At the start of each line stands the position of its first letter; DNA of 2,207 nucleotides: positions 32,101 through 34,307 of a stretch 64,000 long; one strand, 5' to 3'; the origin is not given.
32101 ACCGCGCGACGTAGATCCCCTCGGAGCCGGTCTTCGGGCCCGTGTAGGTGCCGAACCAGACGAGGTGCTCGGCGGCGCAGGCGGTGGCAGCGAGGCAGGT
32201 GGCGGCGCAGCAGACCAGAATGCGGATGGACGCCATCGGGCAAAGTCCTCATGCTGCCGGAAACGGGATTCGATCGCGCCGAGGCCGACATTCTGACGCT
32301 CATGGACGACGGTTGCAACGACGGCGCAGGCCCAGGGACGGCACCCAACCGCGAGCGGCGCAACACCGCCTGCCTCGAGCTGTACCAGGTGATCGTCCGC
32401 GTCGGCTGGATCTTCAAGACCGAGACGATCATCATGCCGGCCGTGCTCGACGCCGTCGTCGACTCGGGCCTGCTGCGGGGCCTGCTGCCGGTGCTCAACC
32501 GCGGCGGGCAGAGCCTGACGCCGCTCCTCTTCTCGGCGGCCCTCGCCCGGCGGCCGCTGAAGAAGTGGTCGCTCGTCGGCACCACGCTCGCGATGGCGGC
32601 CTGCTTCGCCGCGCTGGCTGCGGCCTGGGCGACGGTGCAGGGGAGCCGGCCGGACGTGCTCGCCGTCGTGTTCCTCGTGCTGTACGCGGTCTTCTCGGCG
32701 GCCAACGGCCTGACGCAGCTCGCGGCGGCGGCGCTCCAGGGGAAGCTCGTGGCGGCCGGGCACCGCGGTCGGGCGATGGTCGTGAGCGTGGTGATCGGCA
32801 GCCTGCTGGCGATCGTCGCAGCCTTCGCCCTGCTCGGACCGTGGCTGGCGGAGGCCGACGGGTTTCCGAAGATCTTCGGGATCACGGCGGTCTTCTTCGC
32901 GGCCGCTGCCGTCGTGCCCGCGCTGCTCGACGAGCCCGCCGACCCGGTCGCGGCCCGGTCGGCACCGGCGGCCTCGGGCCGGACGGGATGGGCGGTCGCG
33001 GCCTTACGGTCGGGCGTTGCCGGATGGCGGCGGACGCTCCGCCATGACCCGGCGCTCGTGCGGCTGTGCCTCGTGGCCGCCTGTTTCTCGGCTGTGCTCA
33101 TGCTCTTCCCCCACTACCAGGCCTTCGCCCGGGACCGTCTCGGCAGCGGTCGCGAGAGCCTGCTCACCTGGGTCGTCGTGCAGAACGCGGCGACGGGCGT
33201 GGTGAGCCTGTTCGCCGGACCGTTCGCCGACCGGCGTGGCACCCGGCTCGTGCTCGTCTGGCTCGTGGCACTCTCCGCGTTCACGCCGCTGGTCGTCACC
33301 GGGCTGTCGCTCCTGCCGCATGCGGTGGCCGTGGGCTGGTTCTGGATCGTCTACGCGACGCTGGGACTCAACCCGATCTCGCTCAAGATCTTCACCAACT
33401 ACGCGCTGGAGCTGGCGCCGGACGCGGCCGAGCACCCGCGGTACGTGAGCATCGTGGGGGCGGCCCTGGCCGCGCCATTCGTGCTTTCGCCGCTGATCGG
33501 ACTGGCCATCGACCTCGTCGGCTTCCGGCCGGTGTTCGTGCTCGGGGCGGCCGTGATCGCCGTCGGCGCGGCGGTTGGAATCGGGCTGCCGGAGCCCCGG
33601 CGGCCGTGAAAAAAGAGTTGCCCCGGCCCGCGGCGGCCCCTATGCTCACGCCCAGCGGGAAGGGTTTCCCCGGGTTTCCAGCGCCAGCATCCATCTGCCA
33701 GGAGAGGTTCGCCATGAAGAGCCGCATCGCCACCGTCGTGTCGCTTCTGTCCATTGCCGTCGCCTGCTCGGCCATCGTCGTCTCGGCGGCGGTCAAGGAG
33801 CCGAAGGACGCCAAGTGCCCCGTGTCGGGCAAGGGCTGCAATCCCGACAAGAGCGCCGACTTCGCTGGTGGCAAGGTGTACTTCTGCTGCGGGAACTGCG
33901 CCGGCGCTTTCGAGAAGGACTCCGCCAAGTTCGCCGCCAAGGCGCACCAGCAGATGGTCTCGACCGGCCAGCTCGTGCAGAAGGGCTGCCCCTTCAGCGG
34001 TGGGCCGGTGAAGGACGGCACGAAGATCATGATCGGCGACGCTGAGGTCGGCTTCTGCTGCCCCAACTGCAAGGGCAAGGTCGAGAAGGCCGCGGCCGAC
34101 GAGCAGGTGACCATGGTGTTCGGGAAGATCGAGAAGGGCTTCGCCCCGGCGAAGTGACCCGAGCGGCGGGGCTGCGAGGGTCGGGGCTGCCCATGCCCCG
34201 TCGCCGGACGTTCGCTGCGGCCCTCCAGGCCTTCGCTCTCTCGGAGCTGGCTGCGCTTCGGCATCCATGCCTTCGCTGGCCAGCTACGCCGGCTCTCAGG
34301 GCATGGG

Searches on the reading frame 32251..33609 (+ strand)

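Call 25: search_protein_families(library=pfam, proteins=[window:32251-33609:+])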
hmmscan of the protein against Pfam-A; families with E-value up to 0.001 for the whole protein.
window:32251-33609:+ (452 aa): 1 family
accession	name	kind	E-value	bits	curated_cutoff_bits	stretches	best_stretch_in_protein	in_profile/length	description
PF07690.21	MFS_1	-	5.3e-19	68.8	33.4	2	86-372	44-305/347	Major Facilitator Superfamily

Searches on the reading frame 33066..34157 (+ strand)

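Call 25: search_protein_families(library=pfam, proteins=[window:33066-34157:+])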
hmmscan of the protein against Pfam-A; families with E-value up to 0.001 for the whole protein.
window:33066-34157:+ (363 aa): 1 family
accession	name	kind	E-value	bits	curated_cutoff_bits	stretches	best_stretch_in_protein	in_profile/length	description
PF24273.1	TRASH_HVO_1752_C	-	1.6e-05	25.4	27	0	316-339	13-36/47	HVO_1752, C-terminal TRASH domain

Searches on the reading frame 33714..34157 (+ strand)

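Call 69: search_protein_families(library=pfam, proteins=[window:33714-34157:+], max_evalue=0.01)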
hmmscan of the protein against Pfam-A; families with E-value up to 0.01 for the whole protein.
window:33714-34157:+ (147 aa): 4 families
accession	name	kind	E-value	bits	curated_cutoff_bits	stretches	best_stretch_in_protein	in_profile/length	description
PF24273.1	TRASH_HVO_1752_C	-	1.6e-06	28.6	27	0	100-123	13-36/47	HVO_1752, C-terminal TRASH domain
PF17915.7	zf_Rg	-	0.0015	18.3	25.5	0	115-125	9-19/49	Reverse gyrase zinc finger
PF08394.17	Arc_trans_TRASH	-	0.0064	17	27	0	55-68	23-37/43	Archaeal TRASH domain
PF04945.19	YHS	-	0.0095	16.4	30.3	0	51-75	21-45/47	YHS domain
